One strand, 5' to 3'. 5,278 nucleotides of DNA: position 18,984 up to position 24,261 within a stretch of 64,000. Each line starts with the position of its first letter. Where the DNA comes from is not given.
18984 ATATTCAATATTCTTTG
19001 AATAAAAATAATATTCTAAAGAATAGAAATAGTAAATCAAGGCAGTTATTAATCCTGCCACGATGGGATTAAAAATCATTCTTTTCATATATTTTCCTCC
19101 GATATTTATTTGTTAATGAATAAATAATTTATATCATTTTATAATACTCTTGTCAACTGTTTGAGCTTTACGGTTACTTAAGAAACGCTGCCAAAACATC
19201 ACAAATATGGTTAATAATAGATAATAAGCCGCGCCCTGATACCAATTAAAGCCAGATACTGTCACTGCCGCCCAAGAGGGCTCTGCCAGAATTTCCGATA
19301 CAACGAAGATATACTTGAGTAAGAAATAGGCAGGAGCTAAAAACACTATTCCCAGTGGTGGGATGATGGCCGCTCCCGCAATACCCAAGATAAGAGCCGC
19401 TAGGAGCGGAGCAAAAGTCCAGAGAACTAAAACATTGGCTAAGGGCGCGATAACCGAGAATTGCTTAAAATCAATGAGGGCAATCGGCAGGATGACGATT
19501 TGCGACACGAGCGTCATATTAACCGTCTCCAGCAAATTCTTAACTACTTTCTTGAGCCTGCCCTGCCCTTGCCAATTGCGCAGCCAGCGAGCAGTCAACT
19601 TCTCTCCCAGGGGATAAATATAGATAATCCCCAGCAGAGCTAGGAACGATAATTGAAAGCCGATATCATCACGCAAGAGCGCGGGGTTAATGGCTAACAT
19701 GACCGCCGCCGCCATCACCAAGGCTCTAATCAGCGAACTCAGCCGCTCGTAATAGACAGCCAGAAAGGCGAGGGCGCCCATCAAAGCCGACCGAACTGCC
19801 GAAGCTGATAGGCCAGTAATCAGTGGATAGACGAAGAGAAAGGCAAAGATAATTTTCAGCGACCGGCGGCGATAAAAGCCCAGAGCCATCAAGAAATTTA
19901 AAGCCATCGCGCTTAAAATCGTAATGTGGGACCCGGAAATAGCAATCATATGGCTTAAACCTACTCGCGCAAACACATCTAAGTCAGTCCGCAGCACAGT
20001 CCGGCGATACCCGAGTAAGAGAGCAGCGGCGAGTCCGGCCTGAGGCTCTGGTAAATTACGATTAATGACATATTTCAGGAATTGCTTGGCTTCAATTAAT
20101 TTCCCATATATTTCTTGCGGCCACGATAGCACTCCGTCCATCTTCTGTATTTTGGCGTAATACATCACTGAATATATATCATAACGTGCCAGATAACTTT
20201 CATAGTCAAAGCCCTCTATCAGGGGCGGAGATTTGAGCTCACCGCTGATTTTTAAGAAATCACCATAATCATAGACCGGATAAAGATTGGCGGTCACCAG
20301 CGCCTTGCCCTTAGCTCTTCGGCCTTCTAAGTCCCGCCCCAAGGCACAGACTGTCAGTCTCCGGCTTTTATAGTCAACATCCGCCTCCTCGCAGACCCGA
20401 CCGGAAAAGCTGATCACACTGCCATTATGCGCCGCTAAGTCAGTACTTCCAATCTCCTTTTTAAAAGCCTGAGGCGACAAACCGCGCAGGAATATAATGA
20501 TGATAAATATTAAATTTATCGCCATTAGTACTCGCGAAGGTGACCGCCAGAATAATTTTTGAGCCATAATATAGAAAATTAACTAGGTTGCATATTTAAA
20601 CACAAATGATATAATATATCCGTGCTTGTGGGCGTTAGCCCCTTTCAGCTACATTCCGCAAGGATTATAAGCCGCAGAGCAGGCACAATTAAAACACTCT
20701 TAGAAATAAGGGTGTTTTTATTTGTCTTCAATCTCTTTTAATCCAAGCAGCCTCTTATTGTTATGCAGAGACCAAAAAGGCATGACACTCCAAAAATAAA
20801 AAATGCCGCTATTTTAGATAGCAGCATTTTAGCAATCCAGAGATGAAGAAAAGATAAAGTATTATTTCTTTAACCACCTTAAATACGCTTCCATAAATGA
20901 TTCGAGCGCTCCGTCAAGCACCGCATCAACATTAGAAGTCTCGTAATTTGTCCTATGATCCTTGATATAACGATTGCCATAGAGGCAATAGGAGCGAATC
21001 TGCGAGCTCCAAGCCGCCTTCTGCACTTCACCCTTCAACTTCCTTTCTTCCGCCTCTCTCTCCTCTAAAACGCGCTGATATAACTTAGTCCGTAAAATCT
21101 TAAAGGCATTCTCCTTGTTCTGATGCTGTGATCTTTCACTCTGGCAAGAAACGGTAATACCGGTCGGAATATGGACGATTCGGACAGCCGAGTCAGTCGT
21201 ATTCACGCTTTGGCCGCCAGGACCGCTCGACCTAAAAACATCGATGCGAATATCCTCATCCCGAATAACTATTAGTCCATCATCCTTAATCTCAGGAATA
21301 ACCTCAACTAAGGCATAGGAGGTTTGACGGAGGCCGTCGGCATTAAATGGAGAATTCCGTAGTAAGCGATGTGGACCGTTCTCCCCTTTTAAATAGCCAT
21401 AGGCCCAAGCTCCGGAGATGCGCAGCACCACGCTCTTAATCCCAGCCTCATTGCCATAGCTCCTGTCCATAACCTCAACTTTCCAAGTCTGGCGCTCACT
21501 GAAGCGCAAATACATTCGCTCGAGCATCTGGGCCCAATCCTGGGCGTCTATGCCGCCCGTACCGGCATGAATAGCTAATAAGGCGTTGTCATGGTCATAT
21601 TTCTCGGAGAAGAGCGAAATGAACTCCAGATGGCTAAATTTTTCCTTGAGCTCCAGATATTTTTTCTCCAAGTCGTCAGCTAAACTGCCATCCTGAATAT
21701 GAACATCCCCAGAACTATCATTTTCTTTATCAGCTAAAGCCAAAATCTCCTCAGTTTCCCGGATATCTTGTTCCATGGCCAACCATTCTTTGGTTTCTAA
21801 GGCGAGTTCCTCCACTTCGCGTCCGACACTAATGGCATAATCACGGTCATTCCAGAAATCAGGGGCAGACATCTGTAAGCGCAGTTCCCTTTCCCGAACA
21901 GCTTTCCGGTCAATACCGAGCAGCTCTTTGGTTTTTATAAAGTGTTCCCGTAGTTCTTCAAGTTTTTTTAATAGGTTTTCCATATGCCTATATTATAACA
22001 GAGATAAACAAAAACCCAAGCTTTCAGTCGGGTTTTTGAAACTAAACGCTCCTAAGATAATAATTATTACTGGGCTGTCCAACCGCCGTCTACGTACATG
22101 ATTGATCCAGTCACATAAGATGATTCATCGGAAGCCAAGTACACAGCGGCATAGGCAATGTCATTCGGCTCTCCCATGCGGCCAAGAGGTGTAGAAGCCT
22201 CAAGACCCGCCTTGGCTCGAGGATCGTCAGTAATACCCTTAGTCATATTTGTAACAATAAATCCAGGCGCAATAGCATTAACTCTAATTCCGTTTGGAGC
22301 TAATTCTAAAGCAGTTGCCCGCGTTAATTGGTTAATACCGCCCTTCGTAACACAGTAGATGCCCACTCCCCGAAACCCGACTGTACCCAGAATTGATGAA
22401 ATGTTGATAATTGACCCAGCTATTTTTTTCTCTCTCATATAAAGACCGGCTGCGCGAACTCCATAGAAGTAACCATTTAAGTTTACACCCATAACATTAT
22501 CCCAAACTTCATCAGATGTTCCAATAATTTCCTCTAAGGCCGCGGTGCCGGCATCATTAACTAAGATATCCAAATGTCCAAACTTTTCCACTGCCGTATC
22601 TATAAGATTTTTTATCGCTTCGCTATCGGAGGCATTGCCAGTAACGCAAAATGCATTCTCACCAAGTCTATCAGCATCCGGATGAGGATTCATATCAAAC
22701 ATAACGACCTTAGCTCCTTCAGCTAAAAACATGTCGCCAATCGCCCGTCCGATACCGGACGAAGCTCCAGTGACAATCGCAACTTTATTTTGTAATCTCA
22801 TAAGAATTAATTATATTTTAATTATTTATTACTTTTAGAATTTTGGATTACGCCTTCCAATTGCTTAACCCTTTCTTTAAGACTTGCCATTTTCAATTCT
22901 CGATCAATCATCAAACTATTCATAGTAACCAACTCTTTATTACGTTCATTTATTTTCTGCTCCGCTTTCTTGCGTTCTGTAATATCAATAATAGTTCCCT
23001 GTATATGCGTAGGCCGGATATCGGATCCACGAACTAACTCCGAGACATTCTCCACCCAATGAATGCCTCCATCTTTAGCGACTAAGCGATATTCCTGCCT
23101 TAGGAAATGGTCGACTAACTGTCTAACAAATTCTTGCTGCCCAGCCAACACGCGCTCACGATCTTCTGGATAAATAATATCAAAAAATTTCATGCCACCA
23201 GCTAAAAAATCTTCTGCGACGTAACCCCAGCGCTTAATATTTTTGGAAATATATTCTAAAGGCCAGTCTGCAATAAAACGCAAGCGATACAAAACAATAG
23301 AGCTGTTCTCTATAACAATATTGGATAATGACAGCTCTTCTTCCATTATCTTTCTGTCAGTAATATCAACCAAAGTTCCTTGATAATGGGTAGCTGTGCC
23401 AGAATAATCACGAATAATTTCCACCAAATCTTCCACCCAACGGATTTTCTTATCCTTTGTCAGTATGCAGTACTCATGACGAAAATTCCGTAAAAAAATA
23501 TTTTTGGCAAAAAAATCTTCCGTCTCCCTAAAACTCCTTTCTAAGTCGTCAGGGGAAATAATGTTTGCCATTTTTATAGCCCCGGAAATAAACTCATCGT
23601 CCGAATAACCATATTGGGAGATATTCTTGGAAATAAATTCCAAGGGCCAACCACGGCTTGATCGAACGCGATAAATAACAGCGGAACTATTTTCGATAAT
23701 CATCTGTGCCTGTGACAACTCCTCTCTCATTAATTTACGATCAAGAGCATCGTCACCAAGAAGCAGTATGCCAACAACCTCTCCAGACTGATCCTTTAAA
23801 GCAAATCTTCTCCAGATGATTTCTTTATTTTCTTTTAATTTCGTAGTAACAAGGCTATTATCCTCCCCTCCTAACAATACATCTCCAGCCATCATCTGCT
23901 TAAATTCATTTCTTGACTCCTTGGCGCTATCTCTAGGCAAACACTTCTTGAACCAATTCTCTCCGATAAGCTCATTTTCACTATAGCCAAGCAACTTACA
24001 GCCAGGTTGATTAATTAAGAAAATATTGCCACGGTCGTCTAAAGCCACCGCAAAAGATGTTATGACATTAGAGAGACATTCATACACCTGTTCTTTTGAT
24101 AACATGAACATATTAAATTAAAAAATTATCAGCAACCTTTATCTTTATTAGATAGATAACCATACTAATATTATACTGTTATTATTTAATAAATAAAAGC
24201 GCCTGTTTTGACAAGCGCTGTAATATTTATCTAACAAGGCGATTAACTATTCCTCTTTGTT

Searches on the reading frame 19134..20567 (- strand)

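Call 40: search_protein_families(library=pfam, proteins=[window:19134-20567:-], max_evalue=0.001)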
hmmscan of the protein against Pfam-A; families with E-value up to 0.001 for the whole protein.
window:19134-20567:- (477 aa): 2 families
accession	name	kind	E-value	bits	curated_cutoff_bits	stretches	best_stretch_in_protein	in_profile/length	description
PF03772.21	Competence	-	3.4e-47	161.5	23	1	183-461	1-269/270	Competence protein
PF13567.11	DUF4131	-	1.1e-12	48.4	31.6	1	7-142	23-164/165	Domain of unknown function (DUF4131)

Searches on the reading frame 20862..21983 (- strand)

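Call 40: search_protein_families(library=pfam, proteins=[window:20862-21983:-], max_evalue=0.001)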
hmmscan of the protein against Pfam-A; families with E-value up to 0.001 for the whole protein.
window:20862-21983:- (373 aa): 2 families
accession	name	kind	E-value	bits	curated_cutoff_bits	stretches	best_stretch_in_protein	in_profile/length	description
PF03462.23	PCRF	-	5.4e-45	154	24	1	32-226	6-194/194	PCRF domain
PF00472.26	RF-1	-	2.6e-39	134.2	35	1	238-344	5-116/116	RF-1 domain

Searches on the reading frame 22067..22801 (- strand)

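Call 40: search_protein_families(library=pfam, proteins=[window:22067-22801:-], max_evalue=0.001)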
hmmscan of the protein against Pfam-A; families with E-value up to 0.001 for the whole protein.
window:22067-22801:- (244 aa): 5 families
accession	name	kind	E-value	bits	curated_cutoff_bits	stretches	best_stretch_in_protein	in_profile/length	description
PF13561.12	adh_short_C2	-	1.9e-68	231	27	1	12-242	1-236/236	Enoyl-(Acyl carrier protein) reductase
PF00106.31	adh_short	-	4.2e-52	176.9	26.6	1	6-193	1-193/195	short chain dehydrogenase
PF23441.1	SDR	-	2.5e-07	30.8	27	1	50-240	66-254/258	SDR-like rossmann domain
PF08659.16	KR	-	1.5e-05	25.4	22.6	1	9-159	4-159/180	KR domain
PF01370.27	Epimerase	-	0.00069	19.5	20.9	1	9-101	2-89/240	NAD dependent epimerase/dehydratase family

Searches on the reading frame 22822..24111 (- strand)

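Call 40: search_protein_families(library=pfam, proteins=[window:22822-24111:-], max_evalue=0.001)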
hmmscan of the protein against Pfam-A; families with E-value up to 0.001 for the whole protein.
window:22822-24111:- (429 aa): 5 families
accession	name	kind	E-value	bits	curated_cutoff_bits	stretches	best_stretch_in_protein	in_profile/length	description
PF08447.18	PAS_3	-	2.6e-35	121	25.6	2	287-374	3-89/89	PAS fold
PF13426.13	PAS_9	-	6e-16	59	27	1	21-117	5-96/103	PAS domain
PF00989.32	PAS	-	1.4e-12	48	22.6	1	17-77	10-69/113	PAS fold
PF08448.16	PAS_4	-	1.5e-09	38.5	23.1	1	21-126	8-109/110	PAS fold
PF24820.1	Diguanyl_cycl_sensor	-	8.6e-05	22.9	28.1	1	21-55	9-43/109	Diguanylate cyclase-like sensor domain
